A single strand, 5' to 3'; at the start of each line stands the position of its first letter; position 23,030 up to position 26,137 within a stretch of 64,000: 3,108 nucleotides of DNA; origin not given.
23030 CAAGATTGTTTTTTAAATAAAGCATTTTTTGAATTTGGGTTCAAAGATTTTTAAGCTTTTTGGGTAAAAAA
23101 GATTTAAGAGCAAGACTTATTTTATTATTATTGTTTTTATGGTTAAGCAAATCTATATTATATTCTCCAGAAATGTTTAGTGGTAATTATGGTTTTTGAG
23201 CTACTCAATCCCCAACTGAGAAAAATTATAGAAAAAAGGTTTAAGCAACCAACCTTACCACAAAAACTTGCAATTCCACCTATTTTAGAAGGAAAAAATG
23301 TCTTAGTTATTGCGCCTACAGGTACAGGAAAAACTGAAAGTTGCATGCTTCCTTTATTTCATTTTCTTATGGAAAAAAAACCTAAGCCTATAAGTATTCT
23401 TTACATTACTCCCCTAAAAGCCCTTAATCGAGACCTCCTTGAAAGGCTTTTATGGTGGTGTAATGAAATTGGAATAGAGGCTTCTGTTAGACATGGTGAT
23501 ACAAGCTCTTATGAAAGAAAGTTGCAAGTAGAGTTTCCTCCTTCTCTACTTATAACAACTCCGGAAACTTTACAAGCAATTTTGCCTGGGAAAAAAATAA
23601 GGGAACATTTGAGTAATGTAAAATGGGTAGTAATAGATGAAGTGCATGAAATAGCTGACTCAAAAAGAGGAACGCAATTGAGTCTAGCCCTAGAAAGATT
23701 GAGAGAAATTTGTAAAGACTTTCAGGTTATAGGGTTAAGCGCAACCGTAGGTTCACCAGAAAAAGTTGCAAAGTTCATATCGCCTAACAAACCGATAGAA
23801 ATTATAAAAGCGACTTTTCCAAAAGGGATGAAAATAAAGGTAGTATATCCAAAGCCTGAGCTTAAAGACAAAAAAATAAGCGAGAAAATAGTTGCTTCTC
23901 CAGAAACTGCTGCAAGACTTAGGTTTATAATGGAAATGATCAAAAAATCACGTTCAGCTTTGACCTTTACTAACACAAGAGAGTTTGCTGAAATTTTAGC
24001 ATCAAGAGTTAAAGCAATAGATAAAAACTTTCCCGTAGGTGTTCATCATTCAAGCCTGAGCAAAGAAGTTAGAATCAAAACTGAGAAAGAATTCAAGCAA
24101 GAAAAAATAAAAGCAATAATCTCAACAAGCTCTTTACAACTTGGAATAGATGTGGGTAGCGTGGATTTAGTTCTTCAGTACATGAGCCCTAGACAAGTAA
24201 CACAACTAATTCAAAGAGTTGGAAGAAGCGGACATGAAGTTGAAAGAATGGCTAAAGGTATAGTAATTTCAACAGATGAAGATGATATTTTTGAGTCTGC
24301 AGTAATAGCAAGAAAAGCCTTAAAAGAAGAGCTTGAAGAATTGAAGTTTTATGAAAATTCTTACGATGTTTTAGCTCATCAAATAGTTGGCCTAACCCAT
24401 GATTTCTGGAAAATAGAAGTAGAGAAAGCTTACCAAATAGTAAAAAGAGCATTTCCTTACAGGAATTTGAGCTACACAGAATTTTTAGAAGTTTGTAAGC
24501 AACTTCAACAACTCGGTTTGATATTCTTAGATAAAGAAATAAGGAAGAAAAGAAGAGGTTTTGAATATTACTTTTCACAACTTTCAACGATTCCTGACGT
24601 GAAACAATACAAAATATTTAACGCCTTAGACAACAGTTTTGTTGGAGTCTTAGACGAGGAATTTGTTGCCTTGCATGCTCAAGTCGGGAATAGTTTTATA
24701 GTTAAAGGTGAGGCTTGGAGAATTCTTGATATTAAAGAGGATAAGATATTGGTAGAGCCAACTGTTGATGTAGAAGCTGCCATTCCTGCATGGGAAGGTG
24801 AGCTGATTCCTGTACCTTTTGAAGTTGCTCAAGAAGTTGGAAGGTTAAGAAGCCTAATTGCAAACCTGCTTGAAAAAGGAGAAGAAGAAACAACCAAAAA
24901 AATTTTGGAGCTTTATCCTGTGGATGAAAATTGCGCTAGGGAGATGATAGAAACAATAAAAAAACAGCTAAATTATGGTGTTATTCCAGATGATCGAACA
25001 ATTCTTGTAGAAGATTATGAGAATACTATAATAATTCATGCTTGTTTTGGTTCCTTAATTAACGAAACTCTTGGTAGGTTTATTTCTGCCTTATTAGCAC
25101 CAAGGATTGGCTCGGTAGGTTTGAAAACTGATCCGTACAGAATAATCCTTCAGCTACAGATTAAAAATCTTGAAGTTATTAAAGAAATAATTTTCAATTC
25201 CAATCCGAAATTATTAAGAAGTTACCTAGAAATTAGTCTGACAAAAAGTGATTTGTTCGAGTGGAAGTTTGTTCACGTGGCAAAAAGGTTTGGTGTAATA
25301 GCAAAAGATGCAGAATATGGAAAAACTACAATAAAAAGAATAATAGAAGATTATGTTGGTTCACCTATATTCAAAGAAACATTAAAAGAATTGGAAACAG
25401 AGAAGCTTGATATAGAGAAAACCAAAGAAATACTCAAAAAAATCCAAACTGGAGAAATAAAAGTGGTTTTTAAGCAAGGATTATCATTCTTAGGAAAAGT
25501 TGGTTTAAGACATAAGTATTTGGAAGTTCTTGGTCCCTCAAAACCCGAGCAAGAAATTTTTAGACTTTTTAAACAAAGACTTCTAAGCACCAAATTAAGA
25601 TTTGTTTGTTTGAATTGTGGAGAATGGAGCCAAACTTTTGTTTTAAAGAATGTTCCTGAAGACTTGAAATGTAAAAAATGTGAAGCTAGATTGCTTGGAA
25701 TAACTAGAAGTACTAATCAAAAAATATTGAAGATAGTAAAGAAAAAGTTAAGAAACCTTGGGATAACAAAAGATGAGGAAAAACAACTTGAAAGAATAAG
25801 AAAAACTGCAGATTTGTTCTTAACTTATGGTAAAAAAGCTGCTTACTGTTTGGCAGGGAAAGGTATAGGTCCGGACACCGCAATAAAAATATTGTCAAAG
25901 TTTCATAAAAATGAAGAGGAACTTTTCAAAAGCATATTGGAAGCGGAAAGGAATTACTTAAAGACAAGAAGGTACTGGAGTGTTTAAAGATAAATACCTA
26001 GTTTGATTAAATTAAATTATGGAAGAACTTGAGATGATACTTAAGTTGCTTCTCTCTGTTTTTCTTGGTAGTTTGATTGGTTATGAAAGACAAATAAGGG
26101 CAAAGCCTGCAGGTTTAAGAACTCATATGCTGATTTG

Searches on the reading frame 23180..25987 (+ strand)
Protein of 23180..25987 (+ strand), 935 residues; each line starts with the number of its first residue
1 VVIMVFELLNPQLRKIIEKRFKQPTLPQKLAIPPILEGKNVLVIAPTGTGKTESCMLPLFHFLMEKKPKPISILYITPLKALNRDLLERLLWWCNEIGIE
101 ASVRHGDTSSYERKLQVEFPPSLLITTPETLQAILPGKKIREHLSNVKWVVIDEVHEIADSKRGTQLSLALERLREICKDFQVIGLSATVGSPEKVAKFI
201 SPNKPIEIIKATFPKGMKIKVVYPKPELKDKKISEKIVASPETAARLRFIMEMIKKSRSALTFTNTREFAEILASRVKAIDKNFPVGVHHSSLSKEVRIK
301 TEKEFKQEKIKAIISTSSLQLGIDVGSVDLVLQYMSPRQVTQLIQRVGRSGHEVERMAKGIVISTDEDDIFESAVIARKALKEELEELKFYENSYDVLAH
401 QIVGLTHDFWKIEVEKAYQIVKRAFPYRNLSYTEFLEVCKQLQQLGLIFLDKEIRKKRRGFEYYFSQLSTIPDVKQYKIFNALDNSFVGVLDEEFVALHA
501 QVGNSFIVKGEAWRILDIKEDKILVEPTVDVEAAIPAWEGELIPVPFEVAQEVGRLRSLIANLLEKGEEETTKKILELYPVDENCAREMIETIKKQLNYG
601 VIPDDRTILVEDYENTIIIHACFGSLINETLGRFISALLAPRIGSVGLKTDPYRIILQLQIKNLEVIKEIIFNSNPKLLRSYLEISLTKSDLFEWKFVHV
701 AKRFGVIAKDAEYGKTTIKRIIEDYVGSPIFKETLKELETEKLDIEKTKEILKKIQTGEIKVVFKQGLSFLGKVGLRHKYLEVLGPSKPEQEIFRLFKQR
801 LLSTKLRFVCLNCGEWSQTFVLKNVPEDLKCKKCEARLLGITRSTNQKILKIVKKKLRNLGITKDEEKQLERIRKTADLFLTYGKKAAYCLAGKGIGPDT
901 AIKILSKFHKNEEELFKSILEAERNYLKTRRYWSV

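Call 44: search_protein_families(library=pfam, proteins=[window:23180-25987:+], max_evalue=0.00001)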
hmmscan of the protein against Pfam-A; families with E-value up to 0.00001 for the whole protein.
window:23180-25987:+ (935 aa): 5 families
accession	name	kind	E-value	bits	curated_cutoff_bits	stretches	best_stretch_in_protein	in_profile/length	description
PF00270.35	DEAD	-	3.7e-38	131.3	26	1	27-192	3-163/167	DEAD/DEAH box helicase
PF08494.16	DEAD_assoc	-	7.5e-31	107.9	23.5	1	602-764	1-181/191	DEAD/H associated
PF00271.37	Helicase_C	-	1.3e-19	70.9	23.5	1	248-351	4-107/110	Helicase conserved C-terminal domain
PF19306.5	WH_Lhr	-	4.2e-17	62.5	27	1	381-529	4-162/168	Large helicase-related protein, winged helix domain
PF04851.21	ResIII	-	2.4e-10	41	22.5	1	37-190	22-162/164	Type III restriction enzyme, res subunit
